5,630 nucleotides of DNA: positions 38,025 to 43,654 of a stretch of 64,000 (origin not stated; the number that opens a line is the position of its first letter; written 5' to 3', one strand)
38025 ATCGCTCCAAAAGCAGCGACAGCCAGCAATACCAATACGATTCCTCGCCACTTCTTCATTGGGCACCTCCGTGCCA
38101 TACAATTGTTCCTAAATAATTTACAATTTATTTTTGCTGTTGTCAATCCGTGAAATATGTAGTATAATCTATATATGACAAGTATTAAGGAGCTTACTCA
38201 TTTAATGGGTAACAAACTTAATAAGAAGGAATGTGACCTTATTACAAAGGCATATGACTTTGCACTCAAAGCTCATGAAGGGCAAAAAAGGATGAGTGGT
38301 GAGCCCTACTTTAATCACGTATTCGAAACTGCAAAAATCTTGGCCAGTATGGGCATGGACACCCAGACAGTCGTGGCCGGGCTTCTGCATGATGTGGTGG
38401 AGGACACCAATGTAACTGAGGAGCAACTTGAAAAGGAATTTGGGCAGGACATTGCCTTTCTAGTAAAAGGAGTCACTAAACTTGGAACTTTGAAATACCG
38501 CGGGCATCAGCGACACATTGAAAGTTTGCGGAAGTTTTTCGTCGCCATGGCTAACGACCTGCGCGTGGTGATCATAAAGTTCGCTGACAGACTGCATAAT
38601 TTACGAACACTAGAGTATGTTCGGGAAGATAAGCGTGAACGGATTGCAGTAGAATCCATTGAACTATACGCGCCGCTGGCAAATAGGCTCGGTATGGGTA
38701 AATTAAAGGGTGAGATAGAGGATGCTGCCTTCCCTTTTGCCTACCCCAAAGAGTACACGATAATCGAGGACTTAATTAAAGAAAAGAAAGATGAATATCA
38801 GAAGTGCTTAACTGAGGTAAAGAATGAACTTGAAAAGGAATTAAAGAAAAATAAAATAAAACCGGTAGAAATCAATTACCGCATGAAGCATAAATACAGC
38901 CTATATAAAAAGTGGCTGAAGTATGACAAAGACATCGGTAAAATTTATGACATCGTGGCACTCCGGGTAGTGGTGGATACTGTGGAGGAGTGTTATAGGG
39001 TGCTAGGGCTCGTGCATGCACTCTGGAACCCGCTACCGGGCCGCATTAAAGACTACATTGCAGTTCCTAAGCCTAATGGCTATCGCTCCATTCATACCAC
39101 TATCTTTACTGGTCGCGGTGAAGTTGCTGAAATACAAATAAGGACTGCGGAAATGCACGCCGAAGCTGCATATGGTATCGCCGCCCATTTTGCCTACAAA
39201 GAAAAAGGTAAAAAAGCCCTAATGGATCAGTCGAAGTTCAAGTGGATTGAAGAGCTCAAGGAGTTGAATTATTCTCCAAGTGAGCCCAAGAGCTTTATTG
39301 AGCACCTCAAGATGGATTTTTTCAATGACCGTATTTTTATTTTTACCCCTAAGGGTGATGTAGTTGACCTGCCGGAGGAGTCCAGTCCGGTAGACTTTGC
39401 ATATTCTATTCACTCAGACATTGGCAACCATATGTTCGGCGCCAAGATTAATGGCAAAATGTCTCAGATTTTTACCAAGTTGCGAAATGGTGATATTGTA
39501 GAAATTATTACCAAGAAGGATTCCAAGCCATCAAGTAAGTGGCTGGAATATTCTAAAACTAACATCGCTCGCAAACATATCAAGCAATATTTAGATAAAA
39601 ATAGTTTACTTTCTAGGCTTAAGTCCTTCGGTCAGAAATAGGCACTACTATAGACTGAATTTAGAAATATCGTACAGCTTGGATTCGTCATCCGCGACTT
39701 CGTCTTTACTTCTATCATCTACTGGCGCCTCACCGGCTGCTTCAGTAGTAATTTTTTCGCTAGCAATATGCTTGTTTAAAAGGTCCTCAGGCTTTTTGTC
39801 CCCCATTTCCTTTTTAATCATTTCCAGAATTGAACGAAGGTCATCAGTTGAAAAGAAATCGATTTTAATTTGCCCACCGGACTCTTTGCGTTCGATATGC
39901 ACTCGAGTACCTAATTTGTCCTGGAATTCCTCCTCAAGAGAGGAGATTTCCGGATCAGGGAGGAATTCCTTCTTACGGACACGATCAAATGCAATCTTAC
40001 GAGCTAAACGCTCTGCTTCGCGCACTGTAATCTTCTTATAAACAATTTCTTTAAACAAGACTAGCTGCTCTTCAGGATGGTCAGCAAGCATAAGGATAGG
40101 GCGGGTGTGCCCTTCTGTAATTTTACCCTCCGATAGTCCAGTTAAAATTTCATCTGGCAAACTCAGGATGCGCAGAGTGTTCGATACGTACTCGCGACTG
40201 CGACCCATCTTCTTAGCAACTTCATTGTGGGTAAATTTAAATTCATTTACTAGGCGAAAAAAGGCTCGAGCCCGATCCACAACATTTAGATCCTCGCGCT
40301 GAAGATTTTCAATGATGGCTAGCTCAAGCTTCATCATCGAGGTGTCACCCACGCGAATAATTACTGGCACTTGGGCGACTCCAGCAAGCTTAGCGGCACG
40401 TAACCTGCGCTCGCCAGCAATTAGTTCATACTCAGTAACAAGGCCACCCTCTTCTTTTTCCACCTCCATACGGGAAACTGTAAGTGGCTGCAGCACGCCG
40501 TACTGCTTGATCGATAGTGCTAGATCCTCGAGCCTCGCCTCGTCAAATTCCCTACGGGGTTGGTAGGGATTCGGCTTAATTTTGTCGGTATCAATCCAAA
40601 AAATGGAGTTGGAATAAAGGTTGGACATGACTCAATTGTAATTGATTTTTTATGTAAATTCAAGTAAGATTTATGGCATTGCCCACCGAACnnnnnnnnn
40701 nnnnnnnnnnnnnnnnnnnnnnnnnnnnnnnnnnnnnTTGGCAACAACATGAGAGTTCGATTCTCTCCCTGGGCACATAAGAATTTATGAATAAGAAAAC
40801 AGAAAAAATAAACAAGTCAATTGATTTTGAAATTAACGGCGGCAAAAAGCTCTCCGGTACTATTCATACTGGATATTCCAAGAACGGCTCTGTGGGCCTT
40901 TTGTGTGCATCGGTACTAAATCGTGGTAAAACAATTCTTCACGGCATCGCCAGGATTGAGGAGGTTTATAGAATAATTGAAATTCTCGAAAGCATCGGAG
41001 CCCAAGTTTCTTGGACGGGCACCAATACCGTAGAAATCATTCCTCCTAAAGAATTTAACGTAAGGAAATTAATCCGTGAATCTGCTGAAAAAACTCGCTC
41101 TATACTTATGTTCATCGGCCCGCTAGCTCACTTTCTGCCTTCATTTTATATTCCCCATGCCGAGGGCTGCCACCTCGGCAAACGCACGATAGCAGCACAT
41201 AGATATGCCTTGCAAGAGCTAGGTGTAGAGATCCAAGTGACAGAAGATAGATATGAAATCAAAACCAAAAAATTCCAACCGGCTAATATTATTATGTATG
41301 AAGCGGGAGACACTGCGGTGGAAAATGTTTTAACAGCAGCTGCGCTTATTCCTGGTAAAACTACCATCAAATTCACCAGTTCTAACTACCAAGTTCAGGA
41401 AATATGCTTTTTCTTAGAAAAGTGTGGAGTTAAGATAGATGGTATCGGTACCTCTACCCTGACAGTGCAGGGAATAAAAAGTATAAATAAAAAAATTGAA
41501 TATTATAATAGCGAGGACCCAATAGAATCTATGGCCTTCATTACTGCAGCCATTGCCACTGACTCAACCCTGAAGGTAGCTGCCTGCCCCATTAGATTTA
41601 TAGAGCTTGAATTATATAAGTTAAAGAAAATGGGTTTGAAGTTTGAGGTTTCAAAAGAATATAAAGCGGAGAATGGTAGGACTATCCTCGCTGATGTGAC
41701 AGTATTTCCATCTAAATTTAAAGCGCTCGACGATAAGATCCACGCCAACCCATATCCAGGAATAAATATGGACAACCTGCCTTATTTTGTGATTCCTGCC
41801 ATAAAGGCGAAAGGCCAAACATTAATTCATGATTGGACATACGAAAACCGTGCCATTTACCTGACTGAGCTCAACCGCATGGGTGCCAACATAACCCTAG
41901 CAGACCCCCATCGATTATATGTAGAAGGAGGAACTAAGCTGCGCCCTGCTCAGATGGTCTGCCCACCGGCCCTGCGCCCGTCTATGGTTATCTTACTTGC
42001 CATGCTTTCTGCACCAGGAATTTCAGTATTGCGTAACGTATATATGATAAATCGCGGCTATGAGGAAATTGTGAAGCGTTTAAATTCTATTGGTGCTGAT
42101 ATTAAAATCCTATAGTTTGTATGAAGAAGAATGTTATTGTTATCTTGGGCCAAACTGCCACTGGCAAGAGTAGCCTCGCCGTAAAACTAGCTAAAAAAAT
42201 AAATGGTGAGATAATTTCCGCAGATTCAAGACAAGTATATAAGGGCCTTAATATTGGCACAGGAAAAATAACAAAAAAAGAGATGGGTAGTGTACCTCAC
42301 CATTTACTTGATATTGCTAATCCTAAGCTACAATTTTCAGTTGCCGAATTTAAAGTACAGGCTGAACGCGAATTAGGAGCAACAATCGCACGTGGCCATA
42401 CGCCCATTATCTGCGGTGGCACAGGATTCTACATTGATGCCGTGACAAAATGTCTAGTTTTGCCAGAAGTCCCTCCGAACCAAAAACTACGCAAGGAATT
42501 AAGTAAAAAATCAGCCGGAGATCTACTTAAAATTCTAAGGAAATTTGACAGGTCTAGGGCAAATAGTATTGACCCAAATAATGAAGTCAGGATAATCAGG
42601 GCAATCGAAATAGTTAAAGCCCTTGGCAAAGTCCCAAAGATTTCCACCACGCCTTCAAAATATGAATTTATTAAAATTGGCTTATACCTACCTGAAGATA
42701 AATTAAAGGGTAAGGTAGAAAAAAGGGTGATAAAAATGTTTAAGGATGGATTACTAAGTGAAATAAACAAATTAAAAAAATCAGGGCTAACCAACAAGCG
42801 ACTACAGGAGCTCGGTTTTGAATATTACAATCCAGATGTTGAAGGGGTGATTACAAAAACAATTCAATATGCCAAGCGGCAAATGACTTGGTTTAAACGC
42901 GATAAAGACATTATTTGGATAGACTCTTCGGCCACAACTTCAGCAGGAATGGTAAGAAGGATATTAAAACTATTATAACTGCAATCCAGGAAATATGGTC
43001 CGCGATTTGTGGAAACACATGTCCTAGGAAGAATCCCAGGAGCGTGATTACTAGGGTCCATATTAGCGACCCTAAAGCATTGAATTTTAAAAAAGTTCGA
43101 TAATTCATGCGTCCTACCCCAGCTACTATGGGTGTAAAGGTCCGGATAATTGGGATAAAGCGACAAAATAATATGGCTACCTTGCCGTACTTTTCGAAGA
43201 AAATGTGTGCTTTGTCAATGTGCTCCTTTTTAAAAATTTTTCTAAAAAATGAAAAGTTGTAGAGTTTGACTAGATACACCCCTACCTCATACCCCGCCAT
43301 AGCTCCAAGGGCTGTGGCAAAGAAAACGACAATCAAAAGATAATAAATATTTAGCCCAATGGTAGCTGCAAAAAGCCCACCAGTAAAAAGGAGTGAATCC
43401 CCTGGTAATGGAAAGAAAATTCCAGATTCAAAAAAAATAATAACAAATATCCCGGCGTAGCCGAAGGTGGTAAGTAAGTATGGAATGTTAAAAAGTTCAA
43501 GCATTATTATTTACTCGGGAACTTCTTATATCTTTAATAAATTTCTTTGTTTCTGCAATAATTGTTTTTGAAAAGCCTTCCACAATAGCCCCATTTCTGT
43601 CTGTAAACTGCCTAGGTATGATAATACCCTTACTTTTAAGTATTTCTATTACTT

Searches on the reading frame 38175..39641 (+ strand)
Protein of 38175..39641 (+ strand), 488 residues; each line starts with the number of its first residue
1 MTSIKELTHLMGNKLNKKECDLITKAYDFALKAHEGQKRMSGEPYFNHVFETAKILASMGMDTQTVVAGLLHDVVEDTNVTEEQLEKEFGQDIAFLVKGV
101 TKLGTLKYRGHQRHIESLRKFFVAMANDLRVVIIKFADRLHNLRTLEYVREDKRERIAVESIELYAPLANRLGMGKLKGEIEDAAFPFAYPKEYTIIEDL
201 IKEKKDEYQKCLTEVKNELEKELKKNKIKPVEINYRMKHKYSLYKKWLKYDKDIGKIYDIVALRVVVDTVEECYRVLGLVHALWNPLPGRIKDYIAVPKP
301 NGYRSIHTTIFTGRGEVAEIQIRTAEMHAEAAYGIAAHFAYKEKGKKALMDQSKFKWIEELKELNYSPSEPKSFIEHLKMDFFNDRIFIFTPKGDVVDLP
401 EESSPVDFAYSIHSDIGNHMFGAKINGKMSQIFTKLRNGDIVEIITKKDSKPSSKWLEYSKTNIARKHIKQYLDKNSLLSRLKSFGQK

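Call 50: search_protein_families(library=pfam, proteins=[window:38175-39641:+], max_evalue=0.0001)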
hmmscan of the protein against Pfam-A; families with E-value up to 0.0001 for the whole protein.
window:38175-39641:+ (488 aa): 4 families
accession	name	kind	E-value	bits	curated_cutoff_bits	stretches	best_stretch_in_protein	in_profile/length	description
PF13328.12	HD_4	-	8.9e-48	162.4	27.2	1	26-174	1-155/156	HD domain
PF04607.23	RelA_SpoT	-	1.2e-37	129.1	27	1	236-345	2-112/113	Region found in RelA / SpoT proteins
PF02824.27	TGS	-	9e-22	77.3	22.2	1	387-446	1-60/60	TGS domain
PF01966.28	HD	-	3.4e-14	53.6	22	1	45-142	1-115/116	HD domain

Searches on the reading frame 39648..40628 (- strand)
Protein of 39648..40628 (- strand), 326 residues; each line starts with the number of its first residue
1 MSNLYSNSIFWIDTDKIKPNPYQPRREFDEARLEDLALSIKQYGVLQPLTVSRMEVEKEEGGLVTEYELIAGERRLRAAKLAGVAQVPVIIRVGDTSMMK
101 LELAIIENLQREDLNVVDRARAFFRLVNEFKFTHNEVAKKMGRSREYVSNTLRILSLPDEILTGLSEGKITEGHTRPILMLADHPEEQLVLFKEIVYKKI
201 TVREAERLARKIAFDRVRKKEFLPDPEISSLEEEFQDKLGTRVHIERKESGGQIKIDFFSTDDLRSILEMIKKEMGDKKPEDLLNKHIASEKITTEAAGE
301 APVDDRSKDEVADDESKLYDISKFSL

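Call 50: search_protein_families(library=pfam, proteins=[window:39648-40628:-], max_evalue=0.0001)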
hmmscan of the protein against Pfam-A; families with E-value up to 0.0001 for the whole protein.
window:39648-40628:- (326 aa): 3 families
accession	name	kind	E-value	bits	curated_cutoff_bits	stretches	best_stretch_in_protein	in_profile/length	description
PF17762.8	HTH_ParB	-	1.1e-29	103.1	22.6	1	112-212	1-100/102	ParB HTH domain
PF02195.25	ParB_N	-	1.6e-26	92.6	26.3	1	11-110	5-95/95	ParB N-terminal domain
PF23552.2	ParB_C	-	1.2e-11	44.4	23.8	1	224-272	1-50/50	ParB dimerisation domain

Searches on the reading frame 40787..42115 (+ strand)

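Call 50: search_protein_families(library=pfam, proteins=[window:40787-42115:+], max_evalue=0.0001)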
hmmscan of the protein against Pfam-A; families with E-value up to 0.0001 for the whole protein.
window:40787-42115:+ (442 aa): 1 family
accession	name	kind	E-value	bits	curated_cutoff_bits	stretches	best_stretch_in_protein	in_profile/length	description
PF00275.25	EPSP_synthase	-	3e-36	125.5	22.8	1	17-432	2-417/417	EPSP synthase (3-phosphoshikimate 1-carboxyvinyltransferase)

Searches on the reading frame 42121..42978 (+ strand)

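Call 50: search_protein_families(library=pfam, proteins=[window:42121-42978:+], max_evalue=0.0001)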
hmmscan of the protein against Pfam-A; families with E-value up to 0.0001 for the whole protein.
window:42121-42978:+ (285 aa): 2 families
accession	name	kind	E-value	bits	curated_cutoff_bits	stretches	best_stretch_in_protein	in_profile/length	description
PF01715.23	IPPT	-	7.5e-58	196.5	23.6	1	38-261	1-243/243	IPP transferase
PF01745.22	IPT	-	2.3e-08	34.2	20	1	4-58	2-56/233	Isopentenyl transferase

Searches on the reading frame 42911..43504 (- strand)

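Call 50: search_protein_families(library=pfam, proteins=[window:42911-43504:-], max_evalue=0.0001)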
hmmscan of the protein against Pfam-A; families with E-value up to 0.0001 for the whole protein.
window:42911-43504:- (197 aa): 1 family
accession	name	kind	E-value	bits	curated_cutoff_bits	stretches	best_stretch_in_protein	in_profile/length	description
PF09335.16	VTT_dom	-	4.9e-20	72.7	33.9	1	33-157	1-121/123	VTT domain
